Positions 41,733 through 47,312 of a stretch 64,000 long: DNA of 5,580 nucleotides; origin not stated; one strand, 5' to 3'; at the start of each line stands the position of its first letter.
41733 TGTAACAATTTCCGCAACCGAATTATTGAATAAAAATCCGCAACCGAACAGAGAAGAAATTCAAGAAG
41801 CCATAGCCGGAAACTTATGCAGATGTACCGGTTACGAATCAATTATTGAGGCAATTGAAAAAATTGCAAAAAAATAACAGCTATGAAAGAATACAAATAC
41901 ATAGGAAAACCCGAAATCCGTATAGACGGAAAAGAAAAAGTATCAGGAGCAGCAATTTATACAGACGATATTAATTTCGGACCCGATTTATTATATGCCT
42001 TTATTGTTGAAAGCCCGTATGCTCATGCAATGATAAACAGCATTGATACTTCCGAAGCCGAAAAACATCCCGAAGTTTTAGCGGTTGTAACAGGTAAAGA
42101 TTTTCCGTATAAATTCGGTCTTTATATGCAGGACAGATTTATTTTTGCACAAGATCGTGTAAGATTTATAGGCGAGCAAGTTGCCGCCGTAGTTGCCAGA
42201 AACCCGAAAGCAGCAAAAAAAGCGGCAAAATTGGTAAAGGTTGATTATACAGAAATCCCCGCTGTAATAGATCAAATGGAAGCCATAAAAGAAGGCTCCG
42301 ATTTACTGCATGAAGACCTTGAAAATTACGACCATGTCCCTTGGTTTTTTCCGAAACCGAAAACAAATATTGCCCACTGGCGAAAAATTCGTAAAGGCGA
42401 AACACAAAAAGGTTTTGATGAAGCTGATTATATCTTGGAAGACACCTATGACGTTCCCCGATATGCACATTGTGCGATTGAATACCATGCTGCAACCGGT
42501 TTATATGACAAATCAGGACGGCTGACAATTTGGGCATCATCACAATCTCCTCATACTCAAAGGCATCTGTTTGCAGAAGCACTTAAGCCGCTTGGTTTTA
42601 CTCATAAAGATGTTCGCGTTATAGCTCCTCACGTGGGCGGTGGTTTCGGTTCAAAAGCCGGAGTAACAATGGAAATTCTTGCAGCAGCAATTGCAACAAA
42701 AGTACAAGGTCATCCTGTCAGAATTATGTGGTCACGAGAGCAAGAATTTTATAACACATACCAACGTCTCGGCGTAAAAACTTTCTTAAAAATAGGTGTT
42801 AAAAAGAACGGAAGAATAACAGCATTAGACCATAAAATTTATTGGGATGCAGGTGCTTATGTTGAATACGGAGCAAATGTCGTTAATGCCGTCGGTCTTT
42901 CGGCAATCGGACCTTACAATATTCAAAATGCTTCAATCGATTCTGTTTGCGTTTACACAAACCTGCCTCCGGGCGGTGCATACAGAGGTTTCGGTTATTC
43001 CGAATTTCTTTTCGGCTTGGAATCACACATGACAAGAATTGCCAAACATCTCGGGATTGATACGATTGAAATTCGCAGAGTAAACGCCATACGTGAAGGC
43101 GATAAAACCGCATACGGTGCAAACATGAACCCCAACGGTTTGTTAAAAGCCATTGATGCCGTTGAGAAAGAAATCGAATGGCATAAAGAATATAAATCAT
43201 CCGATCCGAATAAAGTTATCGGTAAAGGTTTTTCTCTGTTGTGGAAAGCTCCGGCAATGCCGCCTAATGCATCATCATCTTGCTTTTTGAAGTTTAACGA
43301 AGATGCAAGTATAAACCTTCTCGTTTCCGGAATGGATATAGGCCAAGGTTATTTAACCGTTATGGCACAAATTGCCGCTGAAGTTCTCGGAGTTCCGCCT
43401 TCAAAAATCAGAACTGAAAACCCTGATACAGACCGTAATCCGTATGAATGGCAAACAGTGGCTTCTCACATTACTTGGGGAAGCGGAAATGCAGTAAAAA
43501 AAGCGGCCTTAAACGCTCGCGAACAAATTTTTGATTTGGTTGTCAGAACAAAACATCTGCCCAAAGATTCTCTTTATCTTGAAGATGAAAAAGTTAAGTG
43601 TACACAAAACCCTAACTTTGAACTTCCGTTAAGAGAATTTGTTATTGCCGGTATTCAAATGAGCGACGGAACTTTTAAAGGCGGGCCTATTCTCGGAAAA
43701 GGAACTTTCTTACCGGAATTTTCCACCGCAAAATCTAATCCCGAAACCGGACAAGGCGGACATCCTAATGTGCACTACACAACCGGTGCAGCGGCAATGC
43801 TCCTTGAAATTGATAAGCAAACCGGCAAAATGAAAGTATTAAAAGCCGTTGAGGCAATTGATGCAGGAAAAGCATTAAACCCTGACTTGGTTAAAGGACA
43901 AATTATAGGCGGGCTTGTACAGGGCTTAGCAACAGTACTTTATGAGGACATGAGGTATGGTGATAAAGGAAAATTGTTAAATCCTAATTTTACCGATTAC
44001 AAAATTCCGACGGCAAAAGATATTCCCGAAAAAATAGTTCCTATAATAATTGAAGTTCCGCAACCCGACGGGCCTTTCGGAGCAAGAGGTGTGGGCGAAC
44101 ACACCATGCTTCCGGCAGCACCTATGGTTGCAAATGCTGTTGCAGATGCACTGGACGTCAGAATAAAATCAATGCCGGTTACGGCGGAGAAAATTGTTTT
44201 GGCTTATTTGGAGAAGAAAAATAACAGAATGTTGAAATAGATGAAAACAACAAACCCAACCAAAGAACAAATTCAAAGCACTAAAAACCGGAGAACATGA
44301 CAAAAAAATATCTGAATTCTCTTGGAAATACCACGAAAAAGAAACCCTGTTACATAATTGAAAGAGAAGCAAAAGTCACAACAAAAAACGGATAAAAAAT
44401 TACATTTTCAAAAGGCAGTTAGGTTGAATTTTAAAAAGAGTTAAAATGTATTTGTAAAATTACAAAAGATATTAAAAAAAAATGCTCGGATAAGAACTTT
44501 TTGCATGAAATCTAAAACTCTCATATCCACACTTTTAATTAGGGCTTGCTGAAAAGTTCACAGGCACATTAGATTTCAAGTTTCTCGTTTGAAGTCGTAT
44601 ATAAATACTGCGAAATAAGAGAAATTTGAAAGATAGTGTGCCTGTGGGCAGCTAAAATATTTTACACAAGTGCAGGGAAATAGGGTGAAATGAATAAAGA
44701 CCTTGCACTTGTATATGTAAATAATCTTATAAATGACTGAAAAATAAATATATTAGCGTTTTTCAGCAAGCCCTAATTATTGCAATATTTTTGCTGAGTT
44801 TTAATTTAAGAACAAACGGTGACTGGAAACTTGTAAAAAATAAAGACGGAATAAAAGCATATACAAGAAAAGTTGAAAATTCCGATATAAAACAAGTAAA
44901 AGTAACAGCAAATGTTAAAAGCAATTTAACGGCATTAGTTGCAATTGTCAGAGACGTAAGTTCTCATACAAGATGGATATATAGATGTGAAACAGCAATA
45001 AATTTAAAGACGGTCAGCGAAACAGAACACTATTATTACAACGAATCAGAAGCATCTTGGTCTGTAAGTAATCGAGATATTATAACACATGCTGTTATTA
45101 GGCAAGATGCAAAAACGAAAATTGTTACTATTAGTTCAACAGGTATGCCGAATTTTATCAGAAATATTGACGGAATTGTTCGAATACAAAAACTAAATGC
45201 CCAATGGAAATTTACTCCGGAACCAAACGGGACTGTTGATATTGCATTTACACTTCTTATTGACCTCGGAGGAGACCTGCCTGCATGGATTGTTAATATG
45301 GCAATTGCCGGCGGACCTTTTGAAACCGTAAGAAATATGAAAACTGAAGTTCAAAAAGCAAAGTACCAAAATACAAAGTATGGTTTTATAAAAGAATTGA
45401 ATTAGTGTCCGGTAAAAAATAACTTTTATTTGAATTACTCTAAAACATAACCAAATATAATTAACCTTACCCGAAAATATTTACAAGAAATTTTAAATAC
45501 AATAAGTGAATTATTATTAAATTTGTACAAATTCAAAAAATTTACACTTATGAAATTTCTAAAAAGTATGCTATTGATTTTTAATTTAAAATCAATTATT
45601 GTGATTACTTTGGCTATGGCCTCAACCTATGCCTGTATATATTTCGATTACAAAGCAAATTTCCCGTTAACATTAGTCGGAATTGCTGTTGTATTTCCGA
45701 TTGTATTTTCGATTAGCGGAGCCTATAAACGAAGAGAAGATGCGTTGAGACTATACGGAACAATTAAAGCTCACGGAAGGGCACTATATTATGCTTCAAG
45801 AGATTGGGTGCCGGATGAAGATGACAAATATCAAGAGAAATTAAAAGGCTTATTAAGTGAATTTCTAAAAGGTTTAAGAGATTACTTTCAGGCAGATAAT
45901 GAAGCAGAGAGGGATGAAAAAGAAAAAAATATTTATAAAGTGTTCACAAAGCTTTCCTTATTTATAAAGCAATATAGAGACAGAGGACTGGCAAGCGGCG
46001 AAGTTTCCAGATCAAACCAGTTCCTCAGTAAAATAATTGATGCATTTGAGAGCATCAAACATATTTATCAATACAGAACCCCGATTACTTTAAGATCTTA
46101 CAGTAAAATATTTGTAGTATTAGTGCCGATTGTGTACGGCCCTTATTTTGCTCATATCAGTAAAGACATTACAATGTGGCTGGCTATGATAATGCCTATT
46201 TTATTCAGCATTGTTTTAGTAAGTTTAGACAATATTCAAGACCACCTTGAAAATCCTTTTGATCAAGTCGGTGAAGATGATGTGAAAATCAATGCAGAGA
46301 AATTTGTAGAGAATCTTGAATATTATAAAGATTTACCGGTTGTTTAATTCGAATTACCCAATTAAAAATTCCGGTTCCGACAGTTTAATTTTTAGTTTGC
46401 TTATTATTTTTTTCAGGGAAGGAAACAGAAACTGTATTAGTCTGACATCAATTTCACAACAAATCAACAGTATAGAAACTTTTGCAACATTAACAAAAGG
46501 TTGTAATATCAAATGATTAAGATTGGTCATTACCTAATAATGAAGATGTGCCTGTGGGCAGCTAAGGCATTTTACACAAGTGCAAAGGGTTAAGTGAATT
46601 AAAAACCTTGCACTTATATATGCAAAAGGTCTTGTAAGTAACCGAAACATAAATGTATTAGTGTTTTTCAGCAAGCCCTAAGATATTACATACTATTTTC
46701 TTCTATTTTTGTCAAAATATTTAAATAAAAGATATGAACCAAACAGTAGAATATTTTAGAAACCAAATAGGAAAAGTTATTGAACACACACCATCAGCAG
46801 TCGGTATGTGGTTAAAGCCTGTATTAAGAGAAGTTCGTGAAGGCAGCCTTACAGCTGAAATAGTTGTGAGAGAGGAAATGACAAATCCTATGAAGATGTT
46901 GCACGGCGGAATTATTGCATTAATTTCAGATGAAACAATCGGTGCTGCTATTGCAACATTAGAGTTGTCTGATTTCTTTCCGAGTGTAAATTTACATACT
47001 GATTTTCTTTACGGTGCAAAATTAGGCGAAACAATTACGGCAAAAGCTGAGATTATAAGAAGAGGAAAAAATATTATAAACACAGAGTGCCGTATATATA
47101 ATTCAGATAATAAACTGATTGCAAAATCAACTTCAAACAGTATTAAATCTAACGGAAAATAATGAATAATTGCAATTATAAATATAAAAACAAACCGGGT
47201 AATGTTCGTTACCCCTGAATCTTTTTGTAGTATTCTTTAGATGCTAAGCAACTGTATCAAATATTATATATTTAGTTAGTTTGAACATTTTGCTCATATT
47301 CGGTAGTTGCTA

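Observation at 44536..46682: Highly structured 244-bp element with 20-bp terminal inverted repeats, plus a truncated second copy, bracketing a START-domain/bestrophin-like gene pair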

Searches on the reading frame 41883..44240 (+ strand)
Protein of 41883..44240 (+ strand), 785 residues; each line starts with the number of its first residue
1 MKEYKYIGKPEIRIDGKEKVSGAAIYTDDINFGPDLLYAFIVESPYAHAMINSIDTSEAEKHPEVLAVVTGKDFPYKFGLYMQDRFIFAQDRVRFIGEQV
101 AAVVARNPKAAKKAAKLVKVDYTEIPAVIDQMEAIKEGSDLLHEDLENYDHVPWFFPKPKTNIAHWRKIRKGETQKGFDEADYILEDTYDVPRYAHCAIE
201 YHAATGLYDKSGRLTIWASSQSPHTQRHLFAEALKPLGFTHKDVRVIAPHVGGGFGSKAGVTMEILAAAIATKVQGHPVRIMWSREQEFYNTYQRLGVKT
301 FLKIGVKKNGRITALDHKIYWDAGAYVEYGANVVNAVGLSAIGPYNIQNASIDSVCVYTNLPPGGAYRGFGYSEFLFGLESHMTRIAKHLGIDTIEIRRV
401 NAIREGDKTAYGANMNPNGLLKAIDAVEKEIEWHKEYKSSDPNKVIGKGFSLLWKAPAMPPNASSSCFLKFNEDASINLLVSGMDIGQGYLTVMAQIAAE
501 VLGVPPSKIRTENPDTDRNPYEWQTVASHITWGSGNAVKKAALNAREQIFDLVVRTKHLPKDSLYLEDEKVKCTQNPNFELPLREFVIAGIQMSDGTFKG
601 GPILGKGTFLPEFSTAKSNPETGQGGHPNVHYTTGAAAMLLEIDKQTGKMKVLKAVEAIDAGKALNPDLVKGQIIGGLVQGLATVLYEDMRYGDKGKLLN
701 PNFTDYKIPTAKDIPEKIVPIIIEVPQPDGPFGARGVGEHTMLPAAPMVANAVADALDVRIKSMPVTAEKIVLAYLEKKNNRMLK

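Call 10: search_protein_families(library=pfam, proteins=[window:41883-44240:+])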
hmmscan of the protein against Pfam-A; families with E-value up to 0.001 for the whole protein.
window:41883-44240:+ (785 aa): 3 families
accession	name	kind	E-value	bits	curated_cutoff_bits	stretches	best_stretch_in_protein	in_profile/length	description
PF02738.23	MoCoBD_1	-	1.3e-74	250.8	27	1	157-402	3-244/244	Molybdopterin cofactor-binding domain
PF20256.3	MoCoBD_2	-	8.2e-67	226.1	27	1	429-715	4-283/283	Molybdopterin cofactor-binding domain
PF01315.27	Ald_Xan_dh_C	-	3.9e-29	101.6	31.3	1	21-124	1-108/110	Aldehyde oxidase and xanthine dehydrogenase, a/b hammerhead domain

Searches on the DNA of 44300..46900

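Call 4: search_rna_families(source=window, start=44300, end=46900, threshold=evalue, max_evalue=10, show_alignments=3)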
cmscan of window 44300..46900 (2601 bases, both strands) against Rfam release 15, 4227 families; matches with E-value up to 10: 7.
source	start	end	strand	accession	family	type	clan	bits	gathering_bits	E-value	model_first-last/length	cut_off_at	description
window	44553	44651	+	RF00780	MIR477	Gene; miRNA;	-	23.9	65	0.045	1-99/99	no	MIR477 microRNA precursor family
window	44560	44647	+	RF03221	mir-6715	Gene; miRNA;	-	22.1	82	0.57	1-57/57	no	mir-6715 microRNA precursor family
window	44444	44495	+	RF02925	6A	Gene; sRNA;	-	21.9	41.2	0.61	1-52/52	no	6A RNA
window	45703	45734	+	RF01748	nuoG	Cis-reg;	-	18.6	33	0.86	1-43/43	no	nuoG RNA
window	45823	45847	-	RF01338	CRISPR-DR25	Gene; CRISPR;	CL00014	18.1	36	4.4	1-25/25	no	CRISPR RNA direct repeat element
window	44752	44786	-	RF01332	CRISPR-DR19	Gene; CRISPR;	-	18.1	40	9.7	1-37/37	no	CRISPR RNA direct repeat element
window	45305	45362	-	RF02147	MEG8_3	Gene; lncRNA;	-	13.4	40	3.8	1-66/66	no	Maternally expressed 8 exon 3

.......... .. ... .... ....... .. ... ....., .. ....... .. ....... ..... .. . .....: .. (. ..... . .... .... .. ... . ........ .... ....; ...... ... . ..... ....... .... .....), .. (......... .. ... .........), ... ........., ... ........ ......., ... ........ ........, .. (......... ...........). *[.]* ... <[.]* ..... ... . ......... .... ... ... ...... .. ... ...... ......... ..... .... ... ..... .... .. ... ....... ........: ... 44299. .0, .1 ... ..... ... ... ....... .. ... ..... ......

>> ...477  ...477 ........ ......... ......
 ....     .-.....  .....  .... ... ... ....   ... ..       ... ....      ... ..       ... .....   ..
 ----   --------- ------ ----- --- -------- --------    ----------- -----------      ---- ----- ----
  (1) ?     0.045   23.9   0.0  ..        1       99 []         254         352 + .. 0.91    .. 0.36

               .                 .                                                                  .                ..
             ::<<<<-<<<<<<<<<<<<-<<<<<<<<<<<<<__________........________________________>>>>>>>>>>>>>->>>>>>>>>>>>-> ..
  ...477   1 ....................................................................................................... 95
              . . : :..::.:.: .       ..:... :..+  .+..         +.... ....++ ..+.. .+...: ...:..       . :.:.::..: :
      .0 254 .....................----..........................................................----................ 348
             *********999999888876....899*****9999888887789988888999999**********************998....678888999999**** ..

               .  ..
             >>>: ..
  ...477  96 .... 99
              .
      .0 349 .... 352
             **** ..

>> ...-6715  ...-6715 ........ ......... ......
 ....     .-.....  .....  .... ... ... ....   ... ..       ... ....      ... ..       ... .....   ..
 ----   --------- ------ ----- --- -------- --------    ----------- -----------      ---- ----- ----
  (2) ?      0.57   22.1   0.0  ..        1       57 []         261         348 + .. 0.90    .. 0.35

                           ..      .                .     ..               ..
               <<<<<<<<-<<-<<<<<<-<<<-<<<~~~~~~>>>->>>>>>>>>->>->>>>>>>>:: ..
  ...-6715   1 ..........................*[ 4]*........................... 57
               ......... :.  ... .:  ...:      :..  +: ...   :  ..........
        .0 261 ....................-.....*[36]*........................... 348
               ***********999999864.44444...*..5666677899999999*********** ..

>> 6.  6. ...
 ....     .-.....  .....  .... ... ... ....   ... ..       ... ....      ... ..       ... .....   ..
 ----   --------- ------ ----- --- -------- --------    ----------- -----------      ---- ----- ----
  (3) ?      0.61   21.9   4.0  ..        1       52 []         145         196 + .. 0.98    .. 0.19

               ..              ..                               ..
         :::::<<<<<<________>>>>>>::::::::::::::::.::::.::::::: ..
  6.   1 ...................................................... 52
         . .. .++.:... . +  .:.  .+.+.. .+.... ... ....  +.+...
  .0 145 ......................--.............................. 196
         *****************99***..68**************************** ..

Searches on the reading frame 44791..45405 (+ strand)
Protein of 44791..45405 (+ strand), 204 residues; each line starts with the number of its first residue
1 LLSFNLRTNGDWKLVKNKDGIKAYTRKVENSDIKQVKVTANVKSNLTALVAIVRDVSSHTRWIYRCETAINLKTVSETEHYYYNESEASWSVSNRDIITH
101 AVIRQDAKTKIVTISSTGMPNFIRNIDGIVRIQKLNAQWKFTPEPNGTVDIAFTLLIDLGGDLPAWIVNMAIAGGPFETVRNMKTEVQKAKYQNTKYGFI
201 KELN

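Call 10: search_protein_families(library=pfam, proteins=[window:44791-45405:+])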
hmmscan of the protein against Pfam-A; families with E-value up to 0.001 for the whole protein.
window:44791-45405:+ (204 aa): 1 family
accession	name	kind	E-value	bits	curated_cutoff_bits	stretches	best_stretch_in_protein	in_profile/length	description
PF01852.25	START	-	1.6e-13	51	22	1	9-190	18-204/207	START domain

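Call 14: search_protein_families(library=ncbifam, proteins=[window:44791-45405:+], max_evalue=1)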
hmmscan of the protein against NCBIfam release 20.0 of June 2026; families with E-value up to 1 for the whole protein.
window:44791-45405:+ (204 aa): 0 families

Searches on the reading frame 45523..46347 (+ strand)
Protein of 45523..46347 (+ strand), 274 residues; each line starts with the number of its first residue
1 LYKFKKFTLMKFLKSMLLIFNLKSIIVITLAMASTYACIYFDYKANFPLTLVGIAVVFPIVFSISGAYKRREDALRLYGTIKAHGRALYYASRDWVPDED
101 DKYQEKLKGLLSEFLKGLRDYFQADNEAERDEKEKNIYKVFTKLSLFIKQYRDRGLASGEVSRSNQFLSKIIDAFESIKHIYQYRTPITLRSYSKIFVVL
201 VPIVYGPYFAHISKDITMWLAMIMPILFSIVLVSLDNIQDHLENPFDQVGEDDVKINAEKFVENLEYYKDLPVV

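Call 10: search_protein_families(library=pfam, proteins=[window:45523-46347:+])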
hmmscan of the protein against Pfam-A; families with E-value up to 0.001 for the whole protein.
window:45523-46347:+ (274 aa): 1 family
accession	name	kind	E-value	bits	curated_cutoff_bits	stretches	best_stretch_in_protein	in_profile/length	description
PF25539.1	Bestrophin_2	-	2e-09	37.9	27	1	24-249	35-269/288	Bacterial/Fungal Bestrophin protein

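Call 14: search_protein_families(library=ncbifam, proteins=[window:45523-46347:+], max_evalue=1)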
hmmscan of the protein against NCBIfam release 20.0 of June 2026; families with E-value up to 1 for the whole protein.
window:45523-46347:+ (274 aa): 0 families

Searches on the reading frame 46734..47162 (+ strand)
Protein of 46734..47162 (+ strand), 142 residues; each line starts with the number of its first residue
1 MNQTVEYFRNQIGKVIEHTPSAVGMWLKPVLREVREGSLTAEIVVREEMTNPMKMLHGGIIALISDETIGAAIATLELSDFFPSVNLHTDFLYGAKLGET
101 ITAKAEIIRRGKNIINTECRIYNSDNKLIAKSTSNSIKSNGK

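Call 10: search_protein_families(library=pfam, proteins=[window:46734-47162:+])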
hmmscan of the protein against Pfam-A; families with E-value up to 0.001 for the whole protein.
window:46734-47162:+ (142 aa): 1 family
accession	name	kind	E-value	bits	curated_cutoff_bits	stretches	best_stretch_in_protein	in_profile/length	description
PF03061.28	4HBT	-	1.3e-14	54.7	20.6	1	54-129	2-78/79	Thioesterase superfamily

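Call 14: search_protein_families(library=ncbifam, proteins=[window:46734-47162:+], max_evalue=1)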
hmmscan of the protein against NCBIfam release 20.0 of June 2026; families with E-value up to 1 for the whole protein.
window:46734-47162:+ (142 aa): 4 families
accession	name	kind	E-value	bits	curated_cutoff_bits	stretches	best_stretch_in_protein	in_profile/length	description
TIGR00369.1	unchar_dom_1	domain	6.3e-15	55.3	36.6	1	31-135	10-114/117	hotdog fold thioesterase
TIGR02286.1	PaaD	equivalog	2.2e-09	37.5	118.9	1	32-136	9-111/114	hydroxyphenylacetyl-CoA thioesterase PaaI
NF008675.0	PRK11688.1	equivalog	2e-07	31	107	2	85-135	103-152/156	thioesterase family protein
NF047425.1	MenI_Listeria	exception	9.9e-06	25.3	185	1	33-132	13-112/122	1,4-dihydroxy-2-naphthoyl-CoA hydrolase MenI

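Call 33: find_encoding_contigs(protein=window:46734-47162:+, flank=6000, max_places=8)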
Protein window:46734-47162:+ (142 aa): no gene with exactly this product is on record in the collection.
